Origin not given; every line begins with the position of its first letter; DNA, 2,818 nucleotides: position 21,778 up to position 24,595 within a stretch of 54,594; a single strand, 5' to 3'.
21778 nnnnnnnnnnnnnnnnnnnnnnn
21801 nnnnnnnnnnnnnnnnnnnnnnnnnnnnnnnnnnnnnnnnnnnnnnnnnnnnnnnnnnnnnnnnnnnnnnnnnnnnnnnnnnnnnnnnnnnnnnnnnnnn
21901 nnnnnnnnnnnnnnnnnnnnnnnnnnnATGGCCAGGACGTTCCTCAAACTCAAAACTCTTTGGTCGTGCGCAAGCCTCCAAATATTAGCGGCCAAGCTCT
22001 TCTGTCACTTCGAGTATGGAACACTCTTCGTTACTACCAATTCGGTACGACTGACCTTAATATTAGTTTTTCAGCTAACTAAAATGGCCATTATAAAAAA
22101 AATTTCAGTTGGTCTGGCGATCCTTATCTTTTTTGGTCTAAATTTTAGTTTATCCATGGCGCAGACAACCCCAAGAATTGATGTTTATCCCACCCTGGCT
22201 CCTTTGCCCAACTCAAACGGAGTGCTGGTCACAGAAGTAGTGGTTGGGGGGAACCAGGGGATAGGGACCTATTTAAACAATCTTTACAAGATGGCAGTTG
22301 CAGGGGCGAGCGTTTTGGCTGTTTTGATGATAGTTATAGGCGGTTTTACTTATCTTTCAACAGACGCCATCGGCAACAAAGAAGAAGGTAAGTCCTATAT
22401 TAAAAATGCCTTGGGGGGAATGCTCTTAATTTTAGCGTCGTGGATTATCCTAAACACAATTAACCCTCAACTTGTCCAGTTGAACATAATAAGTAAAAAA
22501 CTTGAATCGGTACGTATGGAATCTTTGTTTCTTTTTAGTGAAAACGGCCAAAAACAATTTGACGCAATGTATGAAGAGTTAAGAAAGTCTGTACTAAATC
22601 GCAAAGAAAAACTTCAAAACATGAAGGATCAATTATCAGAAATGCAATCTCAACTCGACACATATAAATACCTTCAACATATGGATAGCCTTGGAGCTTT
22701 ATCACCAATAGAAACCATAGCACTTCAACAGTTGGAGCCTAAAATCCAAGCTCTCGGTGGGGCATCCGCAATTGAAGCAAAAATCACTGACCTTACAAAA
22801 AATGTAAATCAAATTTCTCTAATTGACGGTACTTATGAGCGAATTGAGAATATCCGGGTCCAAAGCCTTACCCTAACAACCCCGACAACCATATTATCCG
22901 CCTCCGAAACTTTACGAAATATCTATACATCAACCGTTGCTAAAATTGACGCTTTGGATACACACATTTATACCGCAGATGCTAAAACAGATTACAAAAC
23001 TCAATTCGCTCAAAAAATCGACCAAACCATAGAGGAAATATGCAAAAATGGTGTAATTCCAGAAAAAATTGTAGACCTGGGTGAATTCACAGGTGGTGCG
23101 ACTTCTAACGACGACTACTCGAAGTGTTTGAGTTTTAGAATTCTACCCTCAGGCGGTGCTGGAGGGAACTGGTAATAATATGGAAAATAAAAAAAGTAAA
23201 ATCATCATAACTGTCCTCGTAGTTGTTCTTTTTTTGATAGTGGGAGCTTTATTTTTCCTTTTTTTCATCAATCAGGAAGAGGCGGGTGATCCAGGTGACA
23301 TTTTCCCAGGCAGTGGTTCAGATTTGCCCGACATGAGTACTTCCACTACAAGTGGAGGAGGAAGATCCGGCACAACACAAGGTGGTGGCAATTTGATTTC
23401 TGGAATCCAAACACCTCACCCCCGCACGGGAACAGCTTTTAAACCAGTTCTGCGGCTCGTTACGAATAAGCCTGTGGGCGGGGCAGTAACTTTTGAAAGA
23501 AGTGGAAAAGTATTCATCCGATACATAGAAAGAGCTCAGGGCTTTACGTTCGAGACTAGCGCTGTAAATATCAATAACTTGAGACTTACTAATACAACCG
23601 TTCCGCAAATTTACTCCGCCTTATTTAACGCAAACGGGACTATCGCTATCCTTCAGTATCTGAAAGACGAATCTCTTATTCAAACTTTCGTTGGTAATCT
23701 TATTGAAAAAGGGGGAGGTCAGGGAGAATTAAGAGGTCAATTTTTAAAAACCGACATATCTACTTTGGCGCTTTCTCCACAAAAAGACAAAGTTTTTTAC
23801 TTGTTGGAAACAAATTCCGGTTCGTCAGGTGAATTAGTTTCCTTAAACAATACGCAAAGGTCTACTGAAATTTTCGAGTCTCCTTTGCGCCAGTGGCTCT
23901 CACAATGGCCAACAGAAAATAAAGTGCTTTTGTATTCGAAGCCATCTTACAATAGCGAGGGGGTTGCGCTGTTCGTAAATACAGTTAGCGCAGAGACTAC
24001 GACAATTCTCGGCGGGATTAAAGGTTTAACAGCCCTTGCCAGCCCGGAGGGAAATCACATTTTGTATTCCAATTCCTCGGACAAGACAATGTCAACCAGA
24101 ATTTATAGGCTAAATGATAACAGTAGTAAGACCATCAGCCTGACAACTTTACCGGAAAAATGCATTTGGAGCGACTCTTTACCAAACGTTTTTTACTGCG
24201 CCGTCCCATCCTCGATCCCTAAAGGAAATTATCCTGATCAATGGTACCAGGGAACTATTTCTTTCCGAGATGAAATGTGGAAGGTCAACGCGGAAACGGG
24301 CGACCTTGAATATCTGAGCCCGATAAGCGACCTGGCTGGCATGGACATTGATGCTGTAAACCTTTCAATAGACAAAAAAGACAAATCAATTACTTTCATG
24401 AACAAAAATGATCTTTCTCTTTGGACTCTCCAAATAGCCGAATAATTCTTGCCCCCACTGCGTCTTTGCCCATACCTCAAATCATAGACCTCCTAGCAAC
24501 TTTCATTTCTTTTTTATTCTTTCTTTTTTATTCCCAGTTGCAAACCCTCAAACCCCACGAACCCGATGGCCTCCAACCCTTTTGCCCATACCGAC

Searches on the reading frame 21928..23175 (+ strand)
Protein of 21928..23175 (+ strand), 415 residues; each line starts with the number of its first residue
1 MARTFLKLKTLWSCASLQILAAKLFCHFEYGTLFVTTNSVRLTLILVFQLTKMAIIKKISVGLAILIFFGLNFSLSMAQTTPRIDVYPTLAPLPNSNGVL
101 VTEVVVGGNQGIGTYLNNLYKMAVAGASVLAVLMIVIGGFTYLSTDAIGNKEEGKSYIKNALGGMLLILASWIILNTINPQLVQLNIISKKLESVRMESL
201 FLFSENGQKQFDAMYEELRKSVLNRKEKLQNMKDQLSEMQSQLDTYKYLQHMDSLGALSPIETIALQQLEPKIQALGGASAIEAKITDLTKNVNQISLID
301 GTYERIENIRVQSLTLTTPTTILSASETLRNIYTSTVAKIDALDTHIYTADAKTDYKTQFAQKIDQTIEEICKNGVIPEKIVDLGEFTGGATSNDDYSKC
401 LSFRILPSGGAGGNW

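Call 6: search_protein_families(library=pfam, proteins=[window:21928-23175:+], max_evalue=0.01)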
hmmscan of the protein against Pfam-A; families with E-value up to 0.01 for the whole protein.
window:21928-23175:+ (415 aa): 1 family
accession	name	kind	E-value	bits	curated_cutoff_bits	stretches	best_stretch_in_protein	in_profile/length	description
PF18895.5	T4SS_pilin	-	1.1e-06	29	26.6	1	109-178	2-71/71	Type IV secretion system pilin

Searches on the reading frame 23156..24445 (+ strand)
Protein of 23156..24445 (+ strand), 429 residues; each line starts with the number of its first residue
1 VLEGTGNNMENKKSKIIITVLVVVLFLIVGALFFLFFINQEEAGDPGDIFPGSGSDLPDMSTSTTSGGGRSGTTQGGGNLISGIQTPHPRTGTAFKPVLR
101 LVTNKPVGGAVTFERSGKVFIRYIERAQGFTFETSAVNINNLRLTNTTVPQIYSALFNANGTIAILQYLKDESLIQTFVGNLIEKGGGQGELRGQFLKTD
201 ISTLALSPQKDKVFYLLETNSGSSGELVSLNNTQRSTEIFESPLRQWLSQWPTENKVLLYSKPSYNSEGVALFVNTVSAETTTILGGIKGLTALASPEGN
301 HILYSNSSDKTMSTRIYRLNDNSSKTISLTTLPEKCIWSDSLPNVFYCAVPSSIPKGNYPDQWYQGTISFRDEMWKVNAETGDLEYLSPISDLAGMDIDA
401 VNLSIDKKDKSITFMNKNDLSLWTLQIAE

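Call 6: search_protein_families(library=pfam, proteins=[window:23156-24445:+], max_evalue=0.01)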
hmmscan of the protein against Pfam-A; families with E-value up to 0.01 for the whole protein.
window:23156-24445:+ (429 aa): 0 families

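Call 75: find_homologous_proteins(query=window:23156-24445:+, max_evalue=1e-10)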
Query window:23156-24445:+ (429 aa): 85 proteins with E <= 1e-10 among 8000 candidates.
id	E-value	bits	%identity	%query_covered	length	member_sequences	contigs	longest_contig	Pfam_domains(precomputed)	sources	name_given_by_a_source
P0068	9.6e-277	935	100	98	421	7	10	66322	-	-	-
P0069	2.6e-124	433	49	98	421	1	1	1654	-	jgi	jgi:hypothetical protein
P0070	5.5e-105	370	46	78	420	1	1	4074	-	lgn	-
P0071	1.1e-103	365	46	78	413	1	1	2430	-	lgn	-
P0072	1.2e-98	349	41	97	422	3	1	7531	-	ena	-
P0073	8.3e-95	336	40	97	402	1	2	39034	-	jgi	jgi:hypothetical protein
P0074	2.0e-92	328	41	93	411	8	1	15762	-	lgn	-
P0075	7.0e-92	327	44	81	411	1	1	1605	-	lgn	-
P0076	1.8e-84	302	41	93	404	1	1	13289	-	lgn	-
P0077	5.6e-82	294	37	97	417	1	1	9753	-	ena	-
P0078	1.1e-76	277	41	79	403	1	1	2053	-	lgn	-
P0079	5.3e-76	274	38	98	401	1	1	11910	-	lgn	-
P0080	6.0e-75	271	37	77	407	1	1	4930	PF26549.1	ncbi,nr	ncbi:MAG: hypothetical protein HZC03_01515 [Candidatus Lloydbacteria bacterium]|nr:hypothetical prot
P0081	8.9e-75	270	38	78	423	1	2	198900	-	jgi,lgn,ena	-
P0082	7.8e-73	264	33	97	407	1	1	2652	PF07676.19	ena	-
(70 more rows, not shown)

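Call 77: find_encoding_contigs(protein=P0073, flank=5000, max_places=1)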
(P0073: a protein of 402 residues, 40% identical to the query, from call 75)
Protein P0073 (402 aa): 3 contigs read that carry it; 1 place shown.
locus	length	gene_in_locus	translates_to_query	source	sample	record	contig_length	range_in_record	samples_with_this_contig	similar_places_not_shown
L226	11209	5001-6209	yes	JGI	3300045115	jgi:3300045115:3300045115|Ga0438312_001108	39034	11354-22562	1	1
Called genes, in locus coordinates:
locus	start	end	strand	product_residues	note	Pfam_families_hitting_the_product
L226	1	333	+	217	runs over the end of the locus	PF26593:TraC-like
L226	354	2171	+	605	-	PF11130:TraC_F_IV (faint), PF19044:P-loop_TraG (weak), PF01935:DUF87 (weak), PF19044:P-loop_TraG, PF12846:AAA_10 (weak)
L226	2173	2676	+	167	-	-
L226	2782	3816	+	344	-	-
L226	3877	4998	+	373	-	-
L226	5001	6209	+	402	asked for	-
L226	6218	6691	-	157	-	PF01424:R3H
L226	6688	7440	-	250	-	PF02096:60KD_IMP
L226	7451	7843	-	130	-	PF00825:Ribonuclease_P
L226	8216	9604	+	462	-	PF11638:DnaA_N, PF00308:Bac_DnaA, PF01695:IstB_IS21, PF08299:Bac_DnaA_C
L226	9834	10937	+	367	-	PF00712:DNA_pol3_beta, PF02767:DNA_pol3_beta_2, PF02768:DNA_pol3_beta_3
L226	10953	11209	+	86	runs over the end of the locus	-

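Call 78: find_encoding_contigs(protein=P0074, flank=5000, max_places=1)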
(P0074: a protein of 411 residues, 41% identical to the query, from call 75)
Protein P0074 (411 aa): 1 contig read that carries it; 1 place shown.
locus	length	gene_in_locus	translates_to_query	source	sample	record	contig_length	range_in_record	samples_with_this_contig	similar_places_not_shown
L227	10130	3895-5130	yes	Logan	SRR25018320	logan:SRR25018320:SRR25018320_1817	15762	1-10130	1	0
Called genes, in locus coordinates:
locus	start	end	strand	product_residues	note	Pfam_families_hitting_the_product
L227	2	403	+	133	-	?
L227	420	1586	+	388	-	-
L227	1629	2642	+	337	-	-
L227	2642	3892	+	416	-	PF18895:T4SS_pilin (weak)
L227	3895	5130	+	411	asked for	-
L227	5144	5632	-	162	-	PF01424:R3H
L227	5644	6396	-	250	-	PF02096:60KD_IMP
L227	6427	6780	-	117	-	PF00825:Ribonuclease_P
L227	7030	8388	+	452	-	PF11638:DnaA_N, PF00308:Bac_DnaA, PF00004:AAA (faint), PF01637:ATPase_2 (weak), PF01695:IstB_IS21, PF08299:Bac_DnaA_C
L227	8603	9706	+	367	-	PF00712:DNA_pol3_beta, PF02767:DNA_pol3_beta_2, PF02768:DNA_pol3_beta_3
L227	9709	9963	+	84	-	-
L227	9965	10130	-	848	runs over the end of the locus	PF00912:Transgly, PF00905:Transpeptidase, PF17957:Big_7 (weak)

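Call 79: find_encoding_contigs(protein=P0072, flank=5000, max_places=1)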
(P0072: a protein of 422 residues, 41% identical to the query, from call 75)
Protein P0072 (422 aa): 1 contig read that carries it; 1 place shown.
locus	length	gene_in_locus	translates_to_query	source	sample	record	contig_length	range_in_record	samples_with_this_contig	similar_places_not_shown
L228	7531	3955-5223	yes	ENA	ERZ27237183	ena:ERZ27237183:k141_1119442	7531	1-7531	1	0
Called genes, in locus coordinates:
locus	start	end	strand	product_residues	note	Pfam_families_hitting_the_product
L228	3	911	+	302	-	?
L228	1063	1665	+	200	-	-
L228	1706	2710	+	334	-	-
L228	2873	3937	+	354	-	-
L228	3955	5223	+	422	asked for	-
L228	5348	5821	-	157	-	PF01424:R3H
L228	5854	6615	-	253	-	PF02096:60KD_IMP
